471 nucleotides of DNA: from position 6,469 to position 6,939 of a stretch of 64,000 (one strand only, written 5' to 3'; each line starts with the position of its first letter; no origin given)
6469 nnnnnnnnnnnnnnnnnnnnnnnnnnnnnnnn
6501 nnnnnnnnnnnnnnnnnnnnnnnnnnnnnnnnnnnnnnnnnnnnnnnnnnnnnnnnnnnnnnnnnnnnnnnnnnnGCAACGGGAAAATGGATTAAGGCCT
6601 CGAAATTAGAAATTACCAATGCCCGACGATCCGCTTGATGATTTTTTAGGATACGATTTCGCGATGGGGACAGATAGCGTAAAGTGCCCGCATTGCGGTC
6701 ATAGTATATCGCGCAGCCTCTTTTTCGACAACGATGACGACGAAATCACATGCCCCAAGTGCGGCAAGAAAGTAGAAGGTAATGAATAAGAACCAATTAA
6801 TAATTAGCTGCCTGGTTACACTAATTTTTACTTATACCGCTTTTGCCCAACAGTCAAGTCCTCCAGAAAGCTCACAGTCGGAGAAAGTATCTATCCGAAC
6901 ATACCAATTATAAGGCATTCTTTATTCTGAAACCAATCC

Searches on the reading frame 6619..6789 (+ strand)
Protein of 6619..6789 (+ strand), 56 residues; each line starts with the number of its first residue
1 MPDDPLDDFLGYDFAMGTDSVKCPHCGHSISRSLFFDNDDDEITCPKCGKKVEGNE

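Call 88: search_protein_families(library=pfam, proteins=[window:6619-6789:+], max_evalue=0.00001)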
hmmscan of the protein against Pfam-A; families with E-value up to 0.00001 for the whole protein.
window:6619-6789:+ (56 aa): 5 families
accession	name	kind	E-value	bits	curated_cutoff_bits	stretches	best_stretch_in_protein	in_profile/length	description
PF24460.1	DUF7575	-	1.2e-07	31.4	28.5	0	19-34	2-17/28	Domain of unknown function (DUF7575)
PF13240.11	Zn_Ribbon_1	-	6.3e-07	29.4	25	0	38-52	9-23/23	zinc-ribbon domain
PF13248.11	Zn_ribbon_3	-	8.2e-07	28.7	27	0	39-51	13-25/26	zinc-ribbon domain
PF23454.1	Zn_ribbon_Brz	-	4.7e-06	27.5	27.9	0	16-31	1-16/58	Transcriptional regulator Brz zinc beta ribbon domain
PF08271.17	Zn_Ribbon_TF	-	6e-06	26.2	29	1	22-53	2-30/43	TFIIB zinc-binding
